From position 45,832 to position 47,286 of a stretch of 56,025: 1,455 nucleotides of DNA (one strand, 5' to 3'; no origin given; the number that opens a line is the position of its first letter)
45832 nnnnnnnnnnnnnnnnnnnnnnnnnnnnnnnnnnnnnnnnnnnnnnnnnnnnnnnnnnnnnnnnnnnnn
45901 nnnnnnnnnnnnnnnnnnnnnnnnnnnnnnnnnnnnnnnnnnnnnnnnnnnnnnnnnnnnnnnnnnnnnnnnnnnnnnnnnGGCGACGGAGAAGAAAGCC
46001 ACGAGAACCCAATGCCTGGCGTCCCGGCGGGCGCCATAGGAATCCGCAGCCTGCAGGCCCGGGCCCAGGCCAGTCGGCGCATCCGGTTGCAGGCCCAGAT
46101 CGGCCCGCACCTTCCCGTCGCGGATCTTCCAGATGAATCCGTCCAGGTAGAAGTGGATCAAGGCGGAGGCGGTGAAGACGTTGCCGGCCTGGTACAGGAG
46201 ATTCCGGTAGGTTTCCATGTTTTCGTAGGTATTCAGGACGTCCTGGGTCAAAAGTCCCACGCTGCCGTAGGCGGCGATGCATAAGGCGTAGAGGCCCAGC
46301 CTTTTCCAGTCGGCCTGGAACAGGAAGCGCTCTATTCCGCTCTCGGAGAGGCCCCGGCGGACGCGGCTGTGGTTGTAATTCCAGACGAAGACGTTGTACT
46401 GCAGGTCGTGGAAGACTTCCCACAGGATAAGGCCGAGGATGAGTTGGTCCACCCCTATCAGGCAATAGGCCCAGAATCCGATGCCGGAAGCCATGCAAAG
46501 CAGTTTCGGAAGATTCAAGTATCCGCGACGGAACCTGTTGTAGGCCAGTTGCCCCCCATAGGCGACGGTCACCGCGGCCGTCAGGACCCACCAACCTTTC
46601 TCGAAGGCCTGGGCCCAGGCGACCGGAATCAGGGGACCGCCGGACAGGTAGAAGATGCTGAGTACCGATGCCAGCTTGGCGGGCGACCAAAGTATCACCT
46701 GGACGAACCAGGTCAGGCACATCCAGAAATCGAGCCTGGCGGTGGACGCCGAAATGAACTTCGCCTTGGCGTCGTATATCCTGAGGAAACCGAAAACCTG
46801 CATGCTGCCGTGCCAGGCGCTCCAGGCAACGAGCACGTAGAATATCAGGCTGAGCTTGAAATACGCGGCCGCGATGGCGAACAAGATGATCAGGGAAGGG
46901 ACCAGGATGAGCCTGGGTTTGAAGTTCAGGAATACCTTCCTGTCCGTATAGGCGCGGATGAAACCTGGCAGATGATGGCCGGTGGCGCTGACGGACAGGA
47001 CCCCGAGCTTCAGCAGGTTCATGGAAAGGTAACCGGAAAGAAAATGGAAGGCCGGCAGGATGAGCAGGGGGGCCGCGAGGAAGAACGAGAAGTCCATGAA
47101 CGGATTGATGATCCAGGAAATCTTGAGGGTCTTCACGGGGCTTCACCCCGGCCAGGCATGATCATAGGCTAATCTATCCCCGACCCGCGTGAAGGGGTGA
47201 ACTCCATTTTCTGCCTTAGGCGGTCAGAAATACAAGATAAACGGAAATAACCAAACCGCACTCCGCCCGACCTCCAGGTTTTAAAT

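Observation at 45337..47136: Two paralogous polytopic membrane proteins with four shared histidine motifs fused to TPR domains: an unrecognised membrane (metallo)enzyme family?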

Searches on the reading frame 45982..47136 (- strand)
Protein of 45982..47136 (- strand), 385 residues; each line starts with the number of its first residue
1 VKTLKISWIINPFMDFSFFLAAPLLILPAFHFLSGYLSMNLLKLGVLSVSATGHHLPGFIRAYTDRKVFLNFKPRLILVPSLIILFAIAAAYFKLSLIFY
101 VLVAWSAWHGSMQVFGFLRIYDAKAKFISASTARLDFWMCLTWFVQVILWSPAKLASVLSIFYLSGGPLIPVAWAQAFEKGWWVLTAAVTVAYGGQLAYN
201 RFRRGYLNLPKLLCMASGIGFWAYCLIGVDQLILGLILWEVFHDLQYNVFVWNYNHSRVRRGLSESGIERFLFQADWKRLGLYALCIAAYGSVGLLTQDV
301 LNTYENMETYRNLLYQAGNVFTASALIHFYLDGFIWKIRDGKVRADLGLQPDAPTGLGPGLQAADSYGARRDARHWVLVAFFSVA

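Call 6: find_homologous_proteins(query=window:45982-47136:-, max_evalue=0.001)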
Query window:45982-47136:- (385 aa): 186 proteins with E <= 0.001 among 8000 candidates; the best 120 are listed.
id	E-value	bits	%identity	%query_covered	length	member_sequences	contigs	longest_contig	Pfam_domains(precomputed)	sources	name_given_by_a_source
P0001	8.6e-257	870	100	100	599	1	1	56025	PF14559.13,PF13431.13,PF00515.35,PF13424.13,PF13432.13,PF13428.13,PF13181.13,PF07719.24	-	-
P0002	1.0e-174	600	69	100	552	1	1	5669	PF14559.13,PF13431.13,PF00515.35,PF12895.14,PF13424.13,PF13432.13,PF13428.13,PF13181.13,PF07719.24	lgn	-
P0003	1.6e-164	566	66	100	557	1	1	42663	PF24575.2,PF13432.13,PF13428.13,PF07719.24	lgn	-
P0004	5.5e-162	558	66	99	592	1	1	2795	PF14559.13,PF13431.13,PF13414.13,PF00515.35,PF13432.13,PF13428.13,PF13429.13,PF13181.13,PF07719.24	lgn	-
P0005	2.9e-161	555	65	100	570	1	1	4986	PF14559.13,PF24575.2,PF13431.13,PF13414.13,PF00515.35,PF13432.13,PF13428.13,PF13429.13,PF13181.13,PF07719.24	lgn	-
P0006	5.9e-157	541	66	91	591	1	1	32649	PF14559.13,PF13431.13,PF13414.13,PF00515.35,PF12895.14,PF13424.13,PF13432.13,PF13428.13,PF13181.13,PF07719.24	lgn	-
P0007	6.5e-157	541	63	98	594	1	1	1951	PF14559.13,PF13431.13,PF13414.13,PF00515.35,PF13424.13,PF13432.13,PF13428.13,PF13181.13,PF07719.24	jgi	jgi:tetratricopeptide (TPR) repeat protein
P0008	2.0e-156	539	62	100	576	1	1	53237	PF14559.13,PF13431.13,PF00515.35,PF13424.13,PF13432.13,PF13428.13,PF13181.13,PF07719.24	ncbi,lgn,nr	ncbi:MAG: yrrB 4 [Fibrobacteres bacterium]|nr:yrrB 4 [Fibrobacterota bacterium]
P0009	8.9e-156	537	65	91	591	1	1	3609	PF13431.13,PF23914.2,PF13414.13,PF13428.13,PF14559.13,PF13371.13,PF00515.35,PF12895.14,PF13424.13,PF13432.13,PF13429.13,PF13181.13,PF07719.24,PF13174.13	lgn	-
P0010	6.1e-153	528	67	89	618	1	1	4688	PF14559.13,PF24575.2,PF13431.13,PF13414.13,PF00515.35,PF13424.13,PF13432.13,PF13428.13,PF13181.13,PF07719.24,PF13374.13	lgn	-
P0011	2.2e-150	520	59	100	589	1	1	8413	PF13431.13,PF13414.13,PF13176.13,PF13428.13,PF13374.13,PF14559.13,PF24575.2,PF00515.35,PF13424.13,PF13432.13,PF13181.13,PF07719.24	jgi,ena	-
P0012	1.9e-147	510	64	91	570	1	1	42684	PF14559.13,PF00515.35,PF13424.13,PF13432.13,PF13428.13,PF07719.24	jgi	jgi:tetratricopeptide (TPR) repeat protein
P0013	8.2e-147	508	62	99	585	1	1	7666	PF14559.13,PF13431.13,PF13414.13,PF00515.35,PF12895.14,PF13424.13,PF13432.13,PF13428.13,PF13181.13,PF07719.24,PF13374.13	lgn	-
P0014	3.8e-146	506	60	97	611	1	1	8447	PF13431.13,PF13414.13,PF13428.13,PF13374.13,PF14559.13,PF24575.2,PF00515.35,PF12895.14,PF13424.13,PF13432.13,PF13181.13,PF07719.24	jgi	jgi:tetratricopeptide (TPR) repeat protein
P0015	5.3e-146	505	60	100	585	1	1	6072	PF14559.13,PF13431.13,PF13414.13,PF00515.35,PF13424.13,PF13432.13,PF13428.13,PF13181.13,PF07719.24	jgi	jgi:tetratricopeptide (TPR) repeat protein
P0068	2.8e-82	295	44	89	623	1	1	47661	PF13431.13,PF23914.2,PF13414.13,PF13176.13,PF13428.13,PF13374.13,PF14559.13,PF24575.2,PF13371.13,PF00515.35,PF12895.14,PF13424.13,PF13432.13,PF13429.13,PF13181.13,PF07719.24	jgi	jgi:tetratricopeptide (TPR) repeat protein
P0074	3.3e-78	282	43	89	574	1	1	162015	PF13431.13,PF13414.13,PF13176.13,PF13428.13,PF25064.2,PF14559.13,PF13371.13,PF00515.35,PF13424.13,PF21033.5,PF13432.13,PF13181.13,PF07719.24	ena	-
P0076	2.2e-77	279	44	89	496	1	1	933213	-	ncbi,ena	-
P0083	5.3e-75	271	42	89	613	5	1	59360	PF13431.13,PF23914.2,PF13414.13,PF13176.13,PF13428.13,PF13374.13,PF14559.13,PF24575.2,PF13371.13,PF00515.35,PF13424.13,PF13432.13,PF13181.13,PF07719.24,PF13174.13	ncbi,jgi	jgi:tetratricopeptide (TPR) repeat protein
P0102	8.5e-69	251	40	89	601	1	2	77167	PF13431.13,PF23914.2,PF13414.13,PF13176.13,PF13428.13,PF25064.2,PF14559.13,PF24575.2,PF00515.35,PF13424.13,PF21033.5,PF13432.13,PF13429.13,PF13181.13,PF07719.24,PF13174.13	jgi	jgi:Tfp pilus assembly protein PilF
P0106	2.4e-68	249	41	89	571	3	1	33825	PF03704.24,PF13431.13,PF23914.2,PF13414.13,PF13176.13,PF13428.13,PF13374.13,PF07721.21,PF14559.13,PF24575.2,PF00515.35,PF12895.14,PF13424.13,PF13432.13,PF13429.13,PF13181.13,PF14561.13,PF07719.24,PF13174.13,PF20308.5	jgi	jgi:tetratricopeptide (TPR) repeat protein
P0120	8.1e-65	238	36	92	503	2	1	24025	PF14559.13,PF13432.13,PF13428.13,PF13181.13,PF13174.13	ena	-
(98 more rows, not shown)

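Call 7: search_solved_structures(query=window:45982-47136:-, max_evalue=10)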
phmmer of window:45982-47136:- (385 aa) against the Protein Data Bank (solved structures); distinct sequences matched with E-value up to 10: 0.

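Call 13: search_solved_structures(query=A2, max_evalue=10)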
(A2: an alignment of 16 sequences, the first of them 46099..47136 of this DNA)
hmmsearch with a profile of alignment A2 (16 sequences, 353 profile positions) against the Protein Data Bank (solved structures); distinct sequences matched with E-value up to 10: 1.
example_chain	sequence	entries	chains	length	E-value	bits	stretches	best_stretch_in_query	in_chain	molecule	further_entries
7uj3_A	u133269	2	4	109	0.94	11.8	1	147-201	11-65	RSV variant (construct pXCS847A) F2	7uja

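Call 17: predict_structure(alignment_id=A1)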
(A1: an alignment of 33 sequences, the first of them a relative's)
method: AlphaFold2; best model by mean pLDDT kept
length: 599 residues; sequences in the alignment: 33
mean_pLDDT: 87.4   pTM: 0.84
mean pLDDT of the five models: 87.4, 85.2, 84.6, 84.2, 83.7
residues with pLDDT >= 90: 347; 70-90: 187; 50-70: 31; < 50: 34
segments of 3 or more residues with pLDDT < 50: 299-311, 354-370
pLDDT, mean of each block of 10 residues (from residue 1): 65 88 90 86 70 75 83 90 91 88 88 92 88 96 96 93 93 96 98 97 93 96 93 85 88 88 84 89 86 62 43 55 85 78 70 49 46 81 92 88 92 96 96 98 95 97 97 98 96 98 98 98 98 98 98 98 96 98 97 90
secondary structure, 60 per line:
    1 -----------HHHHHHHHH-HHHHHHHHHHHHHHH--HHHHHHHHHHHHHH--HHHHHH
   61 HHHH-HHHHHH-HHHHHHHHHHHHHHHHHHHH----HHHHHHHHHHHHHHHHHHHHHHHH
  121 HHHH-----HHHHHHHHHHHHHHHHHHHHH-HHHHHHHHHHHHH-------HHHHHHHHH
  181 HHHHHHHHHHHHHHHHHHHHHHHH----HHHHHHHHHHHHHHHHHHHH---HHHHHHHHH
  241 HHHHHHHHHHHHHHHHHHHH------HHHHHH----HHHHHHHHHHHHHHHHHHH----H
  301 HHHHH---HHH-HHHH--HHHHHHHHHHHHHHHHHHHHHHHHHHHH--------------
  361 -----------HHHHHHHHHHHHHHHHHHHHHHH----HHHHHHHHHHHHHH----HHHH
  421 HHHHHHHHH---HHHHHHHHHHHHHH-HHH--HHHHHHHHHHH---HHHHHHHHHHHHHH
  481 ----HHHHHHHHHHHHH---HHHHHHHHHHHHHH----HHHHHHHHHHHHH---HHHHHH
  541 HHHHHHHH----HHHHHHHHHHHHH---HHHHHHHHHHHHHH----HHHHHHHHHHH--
elements in order: H12-20 H22-36 H39-52 H55-64 H66-71 H73-92 H97-124 H130-150 H152-164 H172-204 H209-228 H232-260 H267-272 H277-295 H300-305 H313-316 H319-346 H372-394 H399-412 H417-429 H433-446 H453-463 H467-480 H485-497 H501-514 H519-531 H535-548 H553-565 H569-582 H587-597

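Call 19: search_protein_representatives(alignment_id=A2)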
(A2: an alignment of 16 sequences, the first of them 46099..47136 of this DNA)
Query: 16 sequences, 353 profile positions. Proteins with E-value up to 0.001 (for the whole library): 2001; up to 1e-10: 1076; up to 1e-30: 427. The best 150 are listed.
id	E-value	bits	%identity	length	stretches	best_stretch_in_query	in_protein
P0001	1.3e-146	504.8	-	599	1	10-353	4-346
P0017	8.9e-145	498.7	-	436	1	7-353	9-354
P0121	9.2e-144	495.3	-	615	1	9-352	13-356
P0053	6.9e-132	456.3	-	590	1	9-353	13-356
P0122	2.1e-131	454.7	-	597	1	7-352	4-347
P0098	2.1e-130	451.4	-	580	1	1-353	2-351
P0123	2.0e-129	448.2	-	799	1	9-352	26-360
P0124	2.1e-129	448.1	-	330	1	10-334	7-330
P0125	2.2e-127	441.4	-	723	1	9-352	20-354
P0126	2.1e-126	438.3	-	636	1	9-352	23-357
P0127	2.3e-126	438.1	-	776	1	8-352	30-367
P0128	2.7e-126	437.9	-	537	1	8-352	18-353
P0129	2.8e-126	437.8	-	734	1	10-352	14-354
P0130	3.2e-125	434.4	-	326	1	13-322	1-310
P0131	4.2e-125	434.0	-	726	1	6-352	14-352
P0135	6.0e-122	423.6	-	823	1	7-351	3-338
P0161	4.3e-115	401.1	-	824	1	3-350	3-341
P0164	2.8e-114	398.4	-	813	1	10-350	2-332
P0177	2.8e-111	388.5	-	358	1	4-352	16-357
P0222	1.2e-98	346.9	-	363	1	10-353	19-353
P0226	1.0e-96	340.6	-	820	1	10-352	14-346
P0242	9.3e-93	327.6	-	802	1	6-352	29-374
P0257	4.6e-90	318.7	-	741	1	6-350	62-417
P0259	6.9e-90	318.2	-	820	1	11-350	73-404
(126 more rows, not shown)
